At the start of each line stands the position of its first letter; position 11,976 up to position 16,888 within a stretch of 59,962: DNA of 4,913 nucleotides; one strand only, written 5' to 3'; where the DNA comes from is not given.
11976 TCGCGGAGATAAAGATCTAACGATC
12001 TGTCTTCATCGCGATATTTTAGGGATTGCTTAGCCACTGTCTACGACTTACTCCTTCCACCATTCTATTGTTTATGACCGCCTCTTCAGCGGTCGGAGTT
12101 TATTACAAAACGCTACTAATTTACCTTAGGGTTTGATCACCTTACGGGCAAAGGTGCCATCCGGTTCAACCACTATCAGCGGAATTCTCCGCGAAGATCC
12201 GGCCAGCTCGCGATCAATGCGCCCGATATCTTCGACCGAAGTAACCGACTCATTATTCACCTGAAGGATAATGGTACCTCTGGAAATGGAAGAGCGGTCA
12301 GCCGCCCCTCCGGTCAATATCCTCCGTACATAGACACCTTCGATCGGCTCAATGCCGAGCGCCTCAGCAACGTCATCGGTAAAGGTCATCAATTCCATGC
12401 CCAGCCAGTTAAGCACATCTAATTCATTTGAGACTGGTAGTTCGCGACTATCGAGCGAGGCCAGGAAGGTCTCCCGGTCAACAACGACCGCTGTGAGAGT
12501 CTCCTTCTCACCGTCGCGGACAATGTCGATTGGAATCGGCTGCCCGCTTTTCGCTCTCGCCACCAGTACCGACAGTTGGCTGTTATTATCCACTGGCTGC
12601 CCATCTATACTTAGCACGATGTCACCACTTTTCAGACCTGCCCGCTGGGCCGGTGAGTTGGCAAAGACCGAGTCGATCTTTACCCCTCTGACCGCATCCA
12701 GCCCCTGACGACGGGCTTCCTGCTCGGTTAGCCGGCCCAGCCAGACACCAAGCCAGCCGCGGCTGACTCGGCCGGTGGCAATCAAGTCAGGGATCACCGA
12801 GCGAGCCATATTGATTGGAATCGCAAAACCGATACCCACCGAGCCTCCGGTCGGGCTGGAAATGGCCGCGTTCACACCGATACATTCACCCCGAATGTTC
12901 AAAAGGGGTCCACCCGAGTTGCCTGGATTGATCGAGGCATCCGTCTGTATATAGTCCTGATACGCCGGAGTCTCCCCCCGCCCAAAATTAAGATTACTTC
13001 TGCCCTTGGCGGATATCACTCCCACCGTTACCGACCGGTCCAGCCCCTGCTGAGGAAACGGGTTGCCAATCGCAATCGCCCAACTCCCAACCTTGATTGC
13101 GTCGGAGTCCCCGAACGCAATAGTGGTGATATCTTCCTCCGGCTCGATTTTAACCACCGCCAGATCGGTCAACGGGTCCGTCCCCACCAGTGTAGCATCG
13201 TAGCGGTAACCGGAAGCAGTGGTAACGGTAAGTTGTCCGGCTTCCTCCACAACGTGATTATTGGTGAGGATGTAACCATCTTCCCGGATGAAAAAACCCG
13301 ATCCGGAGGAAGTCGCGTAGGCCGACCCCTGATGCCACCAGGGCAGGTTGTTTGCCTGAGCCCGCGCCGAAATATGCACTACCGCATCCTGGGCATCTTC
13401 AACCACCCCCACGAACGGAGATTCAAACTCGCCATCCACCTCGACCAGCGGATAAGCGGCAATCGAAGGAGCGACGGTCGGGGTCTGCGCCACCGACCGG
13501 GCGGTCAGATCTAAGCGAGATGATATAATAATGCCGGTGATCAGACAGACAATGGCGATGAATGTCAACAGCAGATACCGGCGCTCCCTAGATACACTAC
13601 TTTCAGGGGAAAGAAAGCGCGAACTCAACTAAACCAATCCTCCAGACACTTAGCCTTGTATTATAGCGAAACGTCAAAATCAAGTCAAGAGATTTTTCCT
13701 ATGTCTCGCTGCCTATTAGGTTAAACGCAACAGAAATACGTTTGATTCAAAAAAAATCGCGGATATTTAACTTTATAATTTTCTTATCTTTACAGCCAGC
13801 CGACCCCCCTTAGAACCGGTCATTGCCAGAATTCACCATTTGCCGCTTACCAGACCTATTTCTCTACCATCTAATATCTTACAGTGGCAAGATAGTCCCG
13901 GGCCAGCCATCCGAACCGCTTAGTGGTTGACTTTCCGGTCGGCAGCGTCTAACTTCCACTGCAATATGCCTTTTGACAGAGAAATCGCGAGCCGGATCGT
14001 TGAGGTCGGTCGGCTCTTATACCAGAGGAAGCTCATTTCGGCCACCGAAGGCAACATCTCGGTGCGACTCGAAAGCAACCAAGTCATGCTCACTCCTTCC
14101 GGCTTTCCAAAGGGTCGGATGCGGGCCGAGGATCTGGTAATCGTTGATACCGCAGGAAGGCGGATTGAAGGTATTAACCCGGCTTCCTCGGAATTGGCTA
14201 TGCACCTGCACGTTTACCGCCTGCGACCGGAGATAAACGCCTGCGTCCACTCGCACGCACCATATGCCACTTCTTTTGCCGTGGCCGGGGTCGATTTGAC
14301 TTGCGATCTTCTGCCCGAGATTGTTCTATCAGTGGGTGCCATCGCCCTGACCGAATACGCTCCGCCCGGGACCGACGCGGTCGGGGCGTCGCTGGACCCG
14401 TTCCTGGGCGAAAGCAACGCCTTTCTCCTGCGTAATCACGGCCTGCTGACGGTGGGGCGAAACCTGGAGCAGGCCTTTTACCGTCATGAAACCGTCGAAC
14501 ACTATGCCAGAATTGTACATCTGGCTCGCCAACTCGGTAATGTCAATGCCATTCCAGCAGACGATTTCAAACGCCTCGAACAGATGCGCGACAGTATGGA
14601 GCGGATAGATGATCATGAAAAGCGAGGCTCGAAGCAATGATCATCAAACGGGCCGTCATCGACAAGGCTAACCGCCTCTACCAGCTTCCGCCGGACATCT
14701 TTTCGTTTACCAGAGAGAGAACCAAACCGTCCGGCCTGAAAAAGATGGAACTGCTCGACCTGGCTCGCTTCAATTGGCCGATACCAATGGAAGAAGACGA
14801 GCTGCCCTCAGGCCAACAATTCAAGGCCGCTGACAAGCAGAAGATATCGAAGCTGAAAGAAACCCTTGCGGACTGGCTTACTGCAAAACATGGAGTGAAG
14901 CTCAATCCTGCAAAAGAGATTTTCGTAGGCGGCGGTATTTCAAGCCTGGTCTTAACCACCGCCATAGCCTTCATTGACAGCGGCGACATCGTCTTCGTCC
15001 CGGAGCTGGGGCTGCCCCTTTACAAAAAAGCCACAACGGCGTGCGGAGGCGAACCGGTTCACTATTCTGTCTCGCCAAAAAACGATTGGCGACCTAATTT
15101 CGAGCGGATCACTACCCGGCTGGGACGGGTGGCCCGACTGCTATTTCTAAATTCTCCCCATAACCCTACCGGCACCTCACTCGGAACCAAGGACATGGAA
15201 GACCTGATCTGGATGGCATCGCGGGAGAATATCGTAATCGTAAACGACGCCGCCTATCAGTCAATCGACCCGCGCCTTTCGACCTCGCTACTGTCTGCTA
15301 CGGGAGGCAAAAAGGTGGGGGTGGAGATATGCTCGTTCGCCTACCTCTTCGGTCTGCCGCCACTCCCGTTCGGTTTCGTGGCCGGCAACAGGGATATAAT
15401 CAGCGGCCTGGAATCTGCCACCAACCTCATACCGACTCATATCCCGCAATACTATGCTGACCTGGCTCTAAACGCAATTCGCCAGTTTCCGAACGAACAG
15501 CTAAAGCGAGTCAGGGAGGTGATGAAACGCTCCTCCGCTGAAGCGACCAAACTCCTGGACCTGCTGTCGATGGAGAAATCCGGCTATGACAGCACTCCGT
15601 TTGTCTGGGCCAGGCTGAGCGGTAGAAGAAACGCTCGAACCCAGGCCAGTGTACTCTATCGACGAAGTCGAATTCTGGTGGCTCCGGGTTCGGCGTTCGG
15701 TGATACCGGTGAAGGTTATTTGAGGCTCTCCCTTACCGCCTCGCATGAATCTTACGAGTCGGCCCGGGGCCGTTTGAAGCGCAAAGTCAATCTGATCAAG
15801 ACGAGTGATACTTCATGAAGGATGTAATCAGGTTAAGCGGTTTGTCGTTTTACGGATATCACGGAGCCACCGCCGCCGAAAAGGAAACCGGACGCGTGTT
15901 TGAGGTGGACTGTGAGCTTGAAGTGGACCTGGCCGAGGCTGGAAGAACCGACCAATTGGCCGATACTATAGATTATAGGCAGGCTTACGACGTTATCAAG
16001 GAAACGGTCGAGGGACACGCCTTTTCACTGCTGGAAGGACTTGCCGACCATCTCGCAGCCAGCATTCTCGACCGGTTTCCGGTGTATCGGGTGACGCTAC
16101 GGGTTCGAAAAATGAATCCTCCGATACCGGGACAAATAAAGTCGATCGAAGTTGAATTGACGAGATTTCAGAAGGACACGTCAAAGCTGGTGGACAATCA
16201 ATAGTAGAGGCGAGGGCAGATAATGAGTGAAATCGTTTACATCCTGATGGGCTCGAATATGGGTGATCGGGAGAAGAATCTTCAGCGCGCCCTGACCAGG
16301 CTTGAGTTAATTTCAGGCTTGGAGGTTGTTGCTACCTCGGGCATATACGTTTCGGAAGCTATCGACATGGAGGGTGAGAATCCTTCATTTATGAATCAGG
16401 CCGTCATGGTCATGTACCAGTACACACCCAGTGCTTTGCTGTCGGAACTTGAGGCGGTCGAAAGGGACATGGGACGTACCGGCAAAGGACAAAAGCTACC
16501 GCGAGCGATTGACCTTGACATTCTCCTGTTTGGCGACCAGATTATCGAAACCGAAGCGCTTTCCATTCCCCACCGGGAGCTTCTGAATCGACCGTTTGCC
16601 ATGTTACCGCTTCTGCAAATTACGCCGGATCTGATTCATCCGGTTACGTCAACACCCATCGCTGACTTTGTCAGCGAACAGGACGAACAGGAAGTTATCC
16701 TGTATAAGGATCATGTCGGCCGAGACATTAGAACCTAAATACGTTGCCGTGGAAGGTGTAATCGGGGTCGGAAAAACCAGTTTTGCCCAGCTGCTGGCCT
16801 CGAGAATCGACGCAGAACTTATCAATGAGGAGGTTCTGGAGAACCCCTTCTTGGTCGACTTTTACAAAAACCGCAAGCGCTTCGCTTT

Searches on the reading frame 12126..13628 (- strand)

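Call 59: search_protein_families(library=pfam, proteins=[window:12126-13628:-], max_evalue=0.000001)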
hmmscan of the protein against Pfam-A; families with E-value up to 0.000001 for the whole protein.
window:12126-13628:- (500 aa): 5 families
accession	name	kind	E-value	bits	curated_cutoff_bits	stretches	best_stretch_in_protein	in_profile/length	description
PF13365.12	Trypsin_2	-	2e-35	123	27.6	1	109-252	1-144/144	Trypsin-like peptidase domain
PF00089.32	Trypsin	-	2.1e-21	77.2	20.6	1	89-279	6-220/220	Trypsin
PF00595.29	PDZ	-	4.8e-18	65.7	23.2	1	289-369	8-80/81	PDZ domain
PF13180.12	PDZ_2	-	7.5e-16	58.6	27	1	305-379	12-77/80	PDZ domain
PF17820.7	PDZ_6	-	5.1e-15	55.4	27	1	318-371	2-54/54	PDZ domain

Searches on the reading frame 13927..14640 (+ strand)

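Call 59: search_protein_families(library=pfam, proteins=[window:13927-14640:+], max_evalue=0.000001)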
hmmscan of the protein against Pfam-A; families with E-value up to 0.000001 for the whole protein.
window:13927-14640:+ (237 aa): 1 family
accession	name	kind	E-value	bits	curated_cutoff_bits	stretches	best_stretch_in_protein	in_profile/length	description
PF00596.27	Aldolase_II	-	4.2e-49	167.4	22.2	1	23-196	2-181/183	Class II Aldolase and Adducin N-terminal domain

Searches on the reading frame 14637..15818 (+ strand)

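Call 59: search_protein_families(library=pfam, proteins=[window:14637-15818:+], max_evalue=0.000001)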
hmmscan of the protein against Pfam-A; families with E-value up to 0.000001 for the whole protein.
window:14637-15818:+ (393 aa): 1 family
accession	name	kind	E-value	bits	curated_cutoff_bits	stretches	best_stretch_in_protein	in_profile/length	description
PF00155.27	Aminotran_1_2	-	7.4e-35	121.2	19.7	1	69-372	42-351/361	Aminotransferase class I and II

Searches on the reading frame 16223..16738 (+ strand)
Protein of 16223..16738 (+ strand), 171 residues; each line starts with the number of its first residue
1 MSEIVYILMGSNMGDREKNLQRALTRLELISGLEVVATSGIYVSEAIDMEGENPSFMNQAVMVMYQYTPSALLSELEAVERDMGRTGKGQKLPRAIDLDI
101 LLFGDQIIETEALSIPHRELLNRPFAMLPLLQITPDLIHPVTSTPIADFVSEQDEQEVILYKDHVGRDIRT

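Call 94: search_protein_families(library=pfam, proteins=[window:16223-16738:+], max_evalue=0.00001)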
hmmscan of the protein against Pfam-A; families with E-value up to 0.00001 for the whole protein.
window:16223-16738:+ (171 aa): 1 family
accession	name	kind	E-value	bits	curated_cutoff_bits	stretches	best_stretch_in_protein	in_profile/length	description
PF01288.25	HPPK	-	8.5e-31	107.2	25.7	1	6-135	1-116/116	7,8-dihydro-6-hydroxymethylpterin-pyrophosphokinase (HPPK)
